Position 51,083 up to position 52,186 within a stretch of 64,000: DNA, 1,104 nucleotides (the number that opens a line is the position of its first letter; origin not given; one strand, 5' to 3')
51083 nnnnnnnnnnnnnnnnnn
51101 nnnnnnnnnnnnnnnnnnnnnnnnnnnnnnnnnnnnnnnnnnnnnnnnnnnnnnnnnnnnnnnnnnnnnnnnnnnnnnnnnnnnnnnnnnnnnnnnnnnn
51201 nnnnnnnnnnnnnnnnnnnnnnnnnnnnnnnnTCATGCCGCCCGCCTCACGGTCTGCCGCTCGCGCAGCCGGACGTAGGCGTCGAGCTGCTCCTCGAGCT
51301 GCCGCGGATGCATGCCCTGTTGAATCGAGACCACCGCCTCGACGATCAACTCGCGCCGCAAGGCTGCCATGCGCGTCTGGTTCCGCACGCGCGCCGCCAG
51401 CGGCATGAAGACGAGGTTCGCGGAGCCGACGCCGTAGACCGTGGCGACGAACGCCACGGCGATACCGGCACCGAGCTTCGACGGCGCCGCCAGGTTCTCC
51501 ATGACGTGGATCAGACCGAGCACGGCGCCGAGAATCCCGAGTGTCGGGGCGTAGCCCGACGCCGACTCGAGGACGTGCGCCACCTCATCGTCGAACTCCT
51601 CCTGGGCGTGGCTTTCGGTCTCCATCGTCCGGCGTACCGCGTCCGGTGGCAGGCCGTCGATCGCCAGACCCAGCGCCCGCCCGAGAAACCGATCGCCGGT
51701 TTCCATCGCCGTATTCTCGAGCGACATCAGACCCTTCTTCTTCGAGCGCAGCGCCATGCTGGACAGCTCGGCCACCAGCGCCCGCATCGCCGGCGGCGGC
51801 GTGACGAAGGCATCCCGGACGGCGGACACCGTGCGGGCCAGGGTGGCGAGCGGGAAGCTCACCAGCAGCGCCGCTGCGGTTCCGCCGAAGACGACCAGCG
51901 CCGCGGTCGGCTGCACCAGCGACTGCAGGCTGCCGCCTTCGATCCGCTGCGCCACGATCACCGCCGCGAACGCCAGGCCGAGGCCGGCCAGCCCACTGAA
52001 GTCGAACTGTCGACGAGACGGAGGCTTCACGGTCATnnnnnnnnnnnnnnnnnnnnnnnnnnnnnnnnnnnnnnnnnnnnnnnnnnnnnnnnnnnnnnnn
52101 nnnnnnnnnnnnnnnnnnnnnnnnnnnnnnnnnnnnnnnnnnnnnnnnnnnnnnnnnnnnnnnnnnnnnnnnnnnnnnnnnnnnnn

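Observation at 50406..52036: A second MotA/MotB stator pair translationally coupled inside the nonulosonate biosynthesis operon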

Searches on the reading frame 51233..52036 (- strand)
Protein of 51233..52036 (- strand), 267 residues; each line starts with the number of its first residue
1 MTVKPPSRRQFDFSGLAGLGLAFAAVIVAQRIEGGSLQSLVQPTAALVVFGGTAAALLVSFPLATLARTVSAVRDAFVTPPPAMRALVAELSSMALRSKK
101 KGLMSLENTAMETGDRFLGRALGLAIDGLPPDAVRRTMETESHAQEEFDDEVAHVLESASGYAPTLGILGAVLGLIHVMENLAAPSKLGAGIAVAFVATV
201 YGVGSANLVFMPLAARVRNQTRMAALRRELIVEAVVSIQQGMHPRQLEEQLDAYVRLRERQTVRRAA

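Call 3: search_protein_families(library=pfam, proteins=[window:51233-52036:-], max_evalue=0.01)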
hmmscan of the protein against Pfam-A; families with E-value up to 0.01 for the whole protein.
window:51233-52036:- (267 aa): 2 families
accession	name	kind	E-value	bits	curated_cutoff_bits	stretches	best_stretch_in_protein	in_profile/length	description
PF01618.21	MotA_ExbB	-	5.1e-26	91.3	22.9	1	114-227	6-124/127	MotA/TolQ/ExbB proton channel family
PF20560.3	MotA_N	-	4.7e-07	30.4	27.3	1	17-86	2-72/91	Motility protein A N-terminal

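Call 4: search_protein_families(library=ncbifam, proteins=[window:51233-52036:-], max_evalue=0.01)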
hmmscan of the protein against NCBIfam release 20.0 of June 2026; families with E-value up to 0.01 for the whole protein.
window:51233-52036:- (267 aa): 8 families
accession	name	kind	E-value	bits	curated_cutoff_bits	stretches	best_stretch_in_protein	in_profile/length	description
NF006583.0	PRK09109.1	equivalog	1e-76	257.3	237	1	12-255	2-245/246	flagellar motor protein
NF005997.1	PRK08124.1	equivalog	8.8e-58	195.3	340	1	12-265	2-256/259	flagellar motor stator protein MotA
NF005383.1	PRK06926.1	equivalog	3.4e-52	177.1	394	1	11-262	4-257/271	flagellar motor protein MotP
NF006527.0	PRK08990.1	equivalog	1.9e-43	148.6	341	1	12-262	2-249/254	flagellar motor protein PomA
NF006284.1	PRK08456.1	equivalog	1.3e-40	139.2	380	1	12-260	2-250/252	flagellar motor stator protein MotA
NF005237.0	PRK06743.1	equivalog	1.5e-30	106.5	373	1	8-267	15-277/277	flagellar motor protein MotP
TIGR03818.1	MotA1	equivalog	2.1e-24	86.2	303.8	2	130-245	139-255/282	flagellar motor stator protein MotA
TIGR02796.1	tolQ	equivalog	0.00027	20.8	221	1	132-203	102-179/216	protein TolQ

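Call 7: find_homologous_proteins(query=window:51233-52036:-, max_evalue=1e-20)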
Query window:51233-52036:- (267 aa): 7941 proteins with E <= 1e-20 among 8000 candidates; the best 120 are listed.
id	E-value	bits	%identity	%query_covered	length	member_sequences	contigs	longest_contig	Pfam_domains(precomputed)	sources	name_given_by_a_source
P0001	1.8e-145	500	91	100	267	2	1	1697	PF01618.22,PF20560.4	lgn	-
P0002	2.5e-144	497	90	100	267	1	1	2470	PF01618.22,PF20560.4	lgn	-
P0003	3.3e-143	493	90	100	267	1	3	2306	PF01618.22,PF20560.4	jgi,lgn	-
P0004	6.2e-129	446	79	100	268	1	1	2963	PF01618.22,PF20560.4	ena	-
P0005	4.3e-128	444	78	100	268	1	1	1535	PF01618.22,PF20560.4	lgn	-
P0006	8.8e-127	439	78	100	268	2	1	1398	PF01618.22,PF20560.4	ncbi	-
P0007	3.5e-126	437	77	99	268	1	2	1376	PF01618.22,PF20560.4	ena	-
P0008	5.6e-125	433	77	100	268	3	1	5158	PF01618.22,PF20560.4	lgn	-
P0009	6.6e-125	433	79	97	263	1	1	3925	PF01618.22,PF20560.4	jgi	jgi:chemotaxis protein MotA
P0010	2.7e-124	431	75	100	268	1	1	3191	PF01618.22,PF20560.4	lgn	-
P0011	4.4e-124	430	83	93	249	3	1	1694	PF01618.22,PF20560.4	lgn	-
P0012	8.3e-124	430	76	100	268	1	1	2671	PF01618.22,PF20560.4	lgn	-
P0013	5.0e-123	427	78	98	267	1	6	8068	PF01618.22,PF20560.4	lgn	-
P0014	6.6e-123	427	76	100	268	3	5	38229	PF01618.22,PF20560.4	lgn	-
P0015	8.3e-123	426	76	100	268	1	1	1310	PF01618.22,PF20560.4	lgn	-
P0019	3.3e-109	382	74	93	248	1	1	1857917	PF01618.22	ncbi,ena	-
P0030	2.7e-94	333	67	90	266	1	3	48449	PF01618.22,PF20560.4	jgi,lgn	jgi:chemotaxis protein MotA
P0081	1.5e-74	268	56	97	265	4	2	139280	PF01618.22,PF20560.4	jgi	jgi:chemotaxis protein MotA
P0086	9.1e-74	266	56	91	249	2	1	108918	PF01618.22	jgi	jgi:chemotaxis protein MotA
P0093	2.0e-73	265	57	91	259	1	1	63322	PF01618.22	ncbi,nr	ncbi:MAG: flagellar motor protein [Acidobacteria bacterium]|nr:flagellar motor protein [Acidobacteri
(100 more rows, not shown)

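Call 8: find_encoding_contigs(protein=window:51233-52036:-, flank=10000, max_places=6)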
Protein window:51233-52036:- (267 aa): 4 contigs read that carry it; 4 places shown.
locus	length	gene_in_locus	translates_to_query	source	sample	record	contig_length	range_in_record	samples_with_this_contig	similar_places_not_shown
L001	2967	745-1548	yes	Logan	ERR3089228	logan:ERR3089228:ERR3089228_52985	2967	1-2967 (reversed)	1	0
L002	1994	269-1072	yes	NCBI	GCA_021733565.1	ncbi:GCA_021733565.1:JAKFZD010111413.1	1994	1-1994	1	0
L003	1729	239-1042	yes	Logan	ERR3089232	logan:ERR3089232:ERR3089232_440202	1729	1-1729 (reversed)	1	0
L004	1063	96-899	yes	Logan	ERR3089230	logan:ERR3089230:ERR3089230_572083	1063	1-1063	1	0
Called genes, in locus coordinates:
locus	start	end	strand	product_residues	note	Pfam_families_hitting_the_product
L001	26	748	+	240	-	PF02348:CTP_transf_3, PF12804:NTP_transf_3 (weak)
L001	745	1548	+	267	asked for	PF20560:MotA_N (weak), PF01618:MotA_ExbB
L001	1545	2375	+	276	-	PF13677:MotB_plug, PF00691:OmpA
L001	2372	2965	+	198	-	?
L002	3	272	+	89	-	?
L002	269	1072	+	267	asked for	PF20560:MotA_N (weak), PF01618:MotA_ExbB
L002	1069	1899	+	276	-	PF13677:MotB_plug, PF00691:OmpA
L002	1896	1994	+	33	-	?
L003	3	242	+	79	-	?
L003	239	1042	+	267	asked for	PF20560:MotA_N (weak), PF01618:MotA_ExbB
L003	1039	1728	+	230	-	?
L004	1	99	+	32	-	?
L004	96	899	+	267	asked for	PF20560:MotA_N (weak), PF01618:MotA_ExbB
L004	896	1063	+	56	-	?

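Call 9: find_encoding_contigs(protein=P0014, flank=10000, max_places=1)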
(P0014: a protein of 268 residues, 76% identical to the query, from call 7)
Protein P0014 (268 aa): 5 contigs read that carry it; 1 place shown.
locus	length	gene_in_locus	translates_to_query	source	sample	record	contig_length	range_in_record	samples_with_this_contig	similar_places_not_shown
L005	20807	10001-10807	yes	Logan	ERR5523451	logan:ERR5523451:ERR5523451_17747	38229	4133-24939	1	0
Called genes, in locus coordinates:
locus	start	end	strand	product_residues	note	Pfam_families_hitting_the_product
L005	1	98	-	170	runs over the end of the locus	-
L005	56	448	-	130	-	PF02561:FliS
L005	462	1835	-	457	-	PF02465:FliD_N, PF07195:FliD_C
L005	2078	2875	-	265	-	PF00669:Flagellin_N, PF00700:Flagellin_C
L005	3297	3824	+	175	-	-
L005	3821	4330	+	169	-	-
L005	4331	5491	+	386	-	PF00155:Aminotran_1_2 (weak), PF01041:DegT_DnrJ_EryC1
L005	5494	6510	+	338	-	-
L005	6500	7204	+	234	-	PF00702:Hydrolase, PF12710:HAD (weak), PF13419:HAD_2, PF13242:Hydrolase_like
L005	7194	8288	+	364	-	PF03102:NeuB, PF08666:SAF (weak)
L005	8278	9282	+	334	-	PF21360:PylC-like_N, PF02655:ATP-grasp_3, PF13535:ATP-grasp_4 (faint), PF15632:ATPgrasp_Ter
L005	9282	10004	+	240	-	PF02348:CTP_transf_3, PF12804:NTP_transf_3 (weak)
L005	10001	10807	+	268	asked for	PF20560:MotA_N, PF01618:MotA_ExbB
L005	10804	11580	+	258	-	PF13677:MotB_plug, PF00691:OmpA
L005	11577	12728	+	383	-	PF00106:adh_short (weak), PF01073:3Beta_HSD, PF01370:Epimerase, PF02719:Polysacc_synt_2, PF04321:RmlD_sub_bind, PF16363:GDP_Man_Dehyd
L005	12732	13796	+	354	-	PF13439:Glyco_transf_4 (faint)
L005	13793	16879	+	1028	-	PF01973:MptE-like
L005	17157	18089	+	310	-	-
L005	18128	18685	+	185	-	PF00903:Glyoxalase, PF22677:Ble-like_N (faint)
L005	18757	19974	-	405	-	PF11583:AurF (faint)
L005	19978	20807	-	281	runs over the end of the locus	PF12974:Phosphonate-bd, PF09084:NMT1 (weak)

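Call 10: find_encoding_contigs(protein=P0019, flank=10000, max_places=1)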
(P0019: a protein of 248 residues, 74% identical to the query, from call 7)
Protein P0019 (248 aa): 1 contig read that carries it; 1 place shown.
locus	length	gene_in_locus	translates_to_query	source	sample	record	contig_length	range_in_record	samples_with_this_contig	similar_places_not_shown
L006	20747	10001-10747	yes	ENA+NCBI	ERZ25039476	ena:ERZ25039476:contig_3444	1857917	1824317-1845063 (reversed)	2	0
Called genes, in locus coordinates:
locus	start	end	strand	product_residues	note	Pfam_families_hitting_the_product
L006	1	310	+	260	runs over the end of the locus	PF00583:Acetyltransf_1, PF13508:Acetyltransf_7, PF08445:FR47, PF13673:Acetyltransf_10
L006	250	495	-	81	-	-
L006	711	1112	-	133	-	PF02561:FliS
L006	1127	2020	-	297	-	PF07195:FliD_C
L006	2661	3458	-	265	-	PF00669:Flagellin_N, PF00700:Flagellin_C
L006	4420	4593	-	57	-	-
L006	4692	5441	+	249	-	PF01041:DegT_DnrJ_EryC1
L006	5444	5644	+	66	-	-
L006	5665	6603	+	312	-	-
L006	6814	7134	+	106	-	PF00702:Hydrolase, PF13419:HAD_2, PF13242:Hydrolase_like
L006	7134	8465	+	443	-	PF03102:NeuB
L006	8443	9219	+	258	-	PF02655:ATP-grasp_3, PF15632:ATPgrasp_Ter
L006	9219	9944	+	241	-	PF02348:CTP_transf_3, PF12804:NTP_transf_3 (weak)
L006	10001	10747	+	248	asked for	PF01618:MotA_ExbB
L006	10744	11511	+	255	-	PF13677:MotB_plug, PF00691:OmpA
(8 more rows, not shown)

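Call 11: find_encoding_contigs(protein=P0030, flank=10000, max_places=1)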
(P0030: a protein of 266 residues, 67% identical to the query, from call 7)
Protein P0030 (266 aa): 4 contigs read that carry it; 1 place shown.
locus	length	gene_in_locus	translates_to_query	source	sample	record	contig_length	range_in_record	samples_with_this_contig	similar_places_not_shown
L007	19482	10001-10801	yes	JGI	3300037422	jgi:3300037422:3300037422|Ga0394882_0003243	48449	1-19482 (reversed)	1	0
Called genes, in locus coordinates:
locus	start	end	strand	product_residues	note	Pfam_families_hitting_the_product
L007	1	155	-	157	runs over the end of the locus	-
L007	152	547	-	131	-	PF02561:FliS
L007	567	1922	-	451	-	PF02465:FliD_N, PF07195:FliD_C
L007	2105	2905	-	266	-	PF00669:Flagellin_N, PF00700:Flagellin_C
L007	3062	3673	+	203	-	-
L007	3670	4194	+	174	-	-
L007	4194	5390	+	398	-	PF01041:DegT_DnrJ_EryC1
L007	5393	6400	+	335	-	-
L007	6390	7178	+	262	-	PF00702:Hydrolase, PF12710:HAD, PF13419:HAD_2, PF13242:Hydrolase_like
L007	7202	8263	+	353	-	PF03102:NeuB, PF08666:SAF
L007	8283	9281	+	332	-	PF21360:PylC-like_N, PF02655:ATP-grasp_3, PF15632:ATPgrasp_Ter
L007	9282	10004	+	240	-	PF02348:CTP_transf_3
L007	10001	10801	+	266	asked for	PF20560:MotA_N, PF01618:MotA_ExbB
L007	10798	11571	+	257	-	PF13677:MotB_plug, PF00691:OmpA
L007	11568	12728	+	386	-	PF01370:Epimerase, PF02719:Polysacc_synt_2, PF04321:RmlD_sub_bind, PF16363:GDP_Man_Dehyd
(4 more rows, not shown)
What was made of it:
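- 52033..52755 (-): Cytidylyltransferase (CTP_transf_3), 240 aa; its stop overlaps the motC start (ATGA). The 240-aa form matches the gene calls in relatives (calls 8, 9, 11).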

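Call 12: find_encoding_contigs(protein=P0081, flank=10000, max_places=1)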
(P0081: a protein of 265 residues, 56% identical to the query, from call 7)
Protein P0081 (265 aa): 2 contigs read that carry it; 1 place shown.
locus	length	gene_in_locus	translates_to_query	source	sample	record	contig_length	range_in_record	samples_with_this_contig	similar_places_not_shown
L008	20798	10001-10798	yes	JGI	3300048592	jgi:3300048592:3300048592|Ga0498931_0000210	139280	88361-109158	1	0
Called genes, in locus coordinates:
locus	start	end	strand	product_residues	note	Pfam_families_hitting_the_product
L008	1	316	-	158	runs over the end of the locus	-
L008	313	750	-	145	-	PF02561:FliS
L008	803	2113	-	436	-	PF02465:FliD_N, PF07195:FliD_C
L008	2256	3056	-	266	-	PF00669:Flagellin_N, PF00700:Flagellin_C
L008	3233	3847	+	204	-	-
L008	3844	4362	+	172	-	-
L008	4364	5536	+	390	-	PF01041:DegT_DnrJ_EryC1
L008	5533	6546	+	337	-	-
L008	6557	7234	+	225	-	PF00702:Hydrolase, PF12710:HAD, PF13419:HAD_2, PF13242:Hydrolase_like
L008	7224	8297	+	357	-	PF03102:NeuB, PF08666:SAF (weak)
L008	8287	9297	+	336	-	PF21360:PylC-like_N, PF02655:ATP-grasp_3, PF15632:ATPgrasp_Ter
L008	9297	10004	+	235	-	PF02348:CTP_transf_3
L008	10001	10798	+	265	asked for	PF20560:MotA_N (weak), PF01618:MotA_ExbB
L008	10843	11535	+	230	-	PF13677:MotB_plug, PF00691:OmpA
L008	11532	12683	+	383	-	PF01370:Epimerase, PF02719:Polysacc_synt_2, PF04321:RmlD_sub_bind, PF16363:GDP_Man_Dehyd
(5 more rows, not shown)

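Call 13: find_encoding_contigs(protein=P0093, flank=10000, max_places=1)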
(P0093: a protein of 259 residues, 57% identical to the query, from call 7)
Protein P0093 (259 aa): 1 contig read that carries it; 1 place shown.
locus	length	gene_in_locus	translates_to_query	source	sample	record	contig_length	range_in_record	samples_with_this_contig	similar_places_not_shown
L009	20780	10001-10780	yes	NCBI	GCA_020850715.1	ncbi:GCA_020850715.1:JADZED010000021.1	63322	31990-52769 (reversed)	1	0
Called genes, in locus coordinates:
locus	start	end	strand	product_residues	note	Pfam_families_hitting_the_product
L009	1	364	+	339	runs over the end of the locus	PF00583:Acetyltransf_1, PF13508:Acetyltransf_7 (weak), PF08445:FR47 (weak), PF13673:Acetyltransf_10 (weak)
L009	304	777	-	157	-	-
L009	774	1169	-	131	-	PF02561:FliS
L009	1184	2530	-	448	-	PF02465:FliD_N, PF07195:FliD_C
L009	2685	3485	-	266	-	PF00669:Flagellin_N, PF00700:Flagellin_C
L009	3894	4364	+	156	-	-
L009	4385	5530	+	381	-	PF01041:DegT_DnrJ_EryC1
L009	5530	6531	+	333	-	-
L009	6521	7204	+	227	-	PF00702:Hydrolase, PF12710:HAD, PF13419:HAD_2, PF13242:Hydrolase_like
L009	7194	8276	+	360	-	PF03102:NeuB, PF08666:SAF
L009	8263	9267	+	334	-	PF21360:PylC-like_N, PF02655:ATP-grasp_3, PF15632:ATPgrasp_Ter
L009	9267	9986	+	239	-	PF02348:CTP_transf_3, PF12804:NTP_transf_3 (weak)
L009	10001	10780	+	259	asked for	PF01618:MotA_ExbB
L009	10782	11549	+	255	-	PF13677:MotB_plug, PF00691:OmpA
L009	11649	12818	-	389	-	PF00535:Glycos_transf_2, PF10111:Glyco_tranf_2_2 (faint)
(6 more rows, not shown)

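Call 14: find_encoding_contigs(protein=P0086, flank=10000, max_places=1)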
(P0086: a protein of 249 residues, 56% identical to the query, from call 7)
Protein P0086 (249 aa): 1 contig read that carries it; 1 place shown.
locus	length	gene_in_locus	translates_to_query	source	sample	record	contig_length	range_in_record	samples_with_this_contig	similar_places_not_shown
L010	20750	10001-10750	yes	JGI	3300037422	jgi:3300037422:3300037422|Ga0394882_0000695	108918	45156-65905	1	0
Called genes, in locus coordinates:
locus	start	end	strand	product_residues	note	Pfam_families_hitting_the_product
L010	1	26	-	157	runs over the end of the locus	-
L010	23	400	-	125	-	PF02561:FliS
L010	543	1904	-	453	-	PF02465:FliD_N, PF07195:FliD_C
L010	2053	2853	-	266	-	PF00669:Flagellin_N, PF00700:Flagellin_C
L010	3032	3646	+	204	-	PF26154:DUF8042 (weak)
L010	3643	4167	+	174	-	-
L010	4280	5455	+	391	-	PF01041:DegT_DnrJ_EryC1, PF01212:Beta_elim_lyase (faint)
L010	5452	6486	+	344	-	-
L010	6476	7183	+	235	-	PF00702:Hydrolase, PF12710:HAD (weak), PF13419:HAD_2, PF13242:Hydrolase_like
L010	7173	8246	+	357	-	PF03102:NeuB, PF08666:SAF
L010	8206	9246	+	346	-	PF21360:PylC-like_N, PF02655:ATP-grasp_3, PF15632:ATPgrasp_Ter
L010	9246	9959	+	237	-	PF02348:CTP_transf_3, PF12804:NTP_transf_3 (weak)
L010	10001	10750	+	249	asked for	PF01618:MotA_ExbB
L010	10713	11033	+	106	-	PF00691:OmpA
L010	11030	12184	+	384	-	PF00106:adh_short (weak), PF01073:3Beta_HSD, PF01370:Epimerase, PF02719:Polysacc_synt_2, PF04321:RmlD_sub_bind, PF16363:GDP_Man_Dehyd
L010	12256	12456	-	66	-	-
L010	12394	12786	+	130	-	PF01909:NTP_transf_2 (weak), PF18765:Polbeta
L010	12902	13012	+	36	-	-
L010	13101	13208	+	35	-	-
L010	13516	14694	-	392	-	PF13439:Glyco_transf_4, PF13579:Glyco_trans_4_4, PF00534:Glycos_transf_1, PF13692:Glyco_trans_1_4, PF20706:GT4-conflict (weak)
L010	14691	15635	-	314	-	PF00535:Glycos_transf_2, PF10111:Glyco_tranf_2_2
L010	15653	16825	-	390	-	PF01973:MptE-like (weak)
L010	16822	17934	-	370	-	PF20706:GT4-conflict (weak), PF00534:Glycos_transf_1, PF13692:Glyco_trans_1_4, PF13524:Glyco_trans_1_2 (weak)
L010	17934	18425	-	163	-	-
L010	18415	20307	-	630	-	PF13522:GATase_6, PF13537:GATase_7, PF00733:Asn_synthase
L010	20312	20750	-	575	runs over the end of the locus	PF13439:Glyco_transf_4, PF13579:Glyco_trans_4_4, PF00534:Glycos_transf_1, PF13692:Glyco_trans_1_4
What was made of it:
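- cyt-motC-motD is found in L005-L010 (calls 9-14) and in 14 species-representative loci. L010 has a truncated motD (call 14).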

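Call 21: find_related_loci(query=A1, collection=genome_contigs, flank=10000)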
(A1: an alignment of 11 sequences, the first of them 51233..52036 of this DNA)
Query A1 (267 aa) in genome_contigs; peptide patterns used: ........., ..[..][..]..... (x = any residue, [..] = any of these).
599 stretches matched a pattern (row limit reached: there are more); 566 encode a relative of the query (tblastn E <= 1e-3); the best 80 are kept; 80 distinct loci.
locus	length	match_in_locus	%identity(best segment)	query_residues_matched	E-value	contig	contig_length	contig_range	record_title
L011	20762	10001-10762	58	7-261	8e-84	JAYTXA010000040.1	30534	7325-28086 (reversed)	MAG: Acidobacteriota bacterium isolate GFS_5862 GFS_5862_39, whole genome shotgun sequence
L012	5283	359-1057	56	21-253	1e-77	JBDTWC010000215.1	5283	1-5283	MAG: Acidobacteriota bacterium isolate cluster3_bin.82 NODE_87585_length_5283_cov_5.287299, whole genome shotgun sequenc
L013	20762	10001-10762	54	6-259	2e-78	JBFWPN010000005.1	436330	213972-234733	MAG: Vicinamibacterales bacterium isolate CA_2019_TPBF_160 NODE_169_length_436330_cov_19.096343_TPBF, whole genome shotg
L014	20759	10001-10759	45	12-264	1e-74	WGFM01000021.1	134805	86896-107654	MAG: Deltaproteobacteria bacterium isolate S146_84 k151_44005, whole genome shotgun sequence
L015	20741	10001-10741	47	8-254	6e-74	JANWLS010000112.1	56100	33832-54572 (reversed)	MAG: Vicinamibacterales bacterium isolate CRAIB_MAG126 c_000000053353, whole genome shotgun sequence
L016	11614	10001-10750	44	12-261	7e-73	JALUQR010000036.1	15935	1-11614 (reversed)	MAG: bacterium isolate S146_metabat1_scaf2bin.085 S146_NODE_1481_length_15935_cov_1.913082, whole genome shotgun sequenc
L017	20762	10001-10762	47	10-263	3e-72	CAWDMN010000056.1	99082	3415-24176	MAG: uncultured Acidobacteriota bacterium isolate MFD04492.bin.1.129 genome assembly, contig: contig_57934, whole genome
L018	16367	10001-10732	54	8-251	2e-71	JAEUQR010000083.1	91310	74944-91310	MAG: Acidobacteria bacterium isolate new MAG-256 k141_814786, whole genome shotgun sequence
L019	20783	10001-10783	44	1-261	3e-70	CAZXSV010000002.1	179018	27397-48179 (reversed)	MAG TPA_asm: uncultured Acidobacteriota bacterium isolate SRP192927_co7_610 genome assembly, contig: NODE_50_length_1790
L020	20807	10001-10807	45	1-267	1e-69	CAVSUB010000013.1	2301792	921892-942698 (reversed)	MAG: uncultured Acidobacteriota bacterium isolate MFD06298.bin.1.233 genome assembly, contig: contig_6266, whole genome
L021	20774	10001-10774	53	10-267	1e-69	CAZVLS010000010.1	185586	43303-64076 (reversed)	MAG TPA_asm: uncultured Acidobacterium sp. isolate SRP292972_co3_79 genome assembly, contig: NODE_113_length_185586_cov_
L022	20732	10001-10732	50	8-251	6e-70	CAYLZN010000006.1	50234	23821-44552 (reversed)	MAG TPA_asm: uncultured Vicinamibacteraceae bacterium isolate binchicken_co16_328 genome assembly, contig: NODE_1140_len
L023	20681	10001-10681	49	33-259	1e-69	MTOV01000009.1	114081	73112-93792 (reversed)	MAG: Nitrospirae bacterium JdFR-86 JGI24020J35080_1000087, whole genome shotgun sequence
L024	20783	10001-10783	45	8-264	1e-68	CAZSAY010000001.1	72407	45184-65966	MAG TPA_asm: uncultured Thermodesulfobacteriota bacterium isolate binchicken_co172_23 genome assembly, contig: NODE_170_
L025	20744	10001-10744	46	8-255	6e-68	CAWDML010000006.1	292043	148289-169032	MAG: uncultured delta proteobacterium isolate MFD04944.bin.2.99 genome assembly, contig: contig_28632, whole genome shot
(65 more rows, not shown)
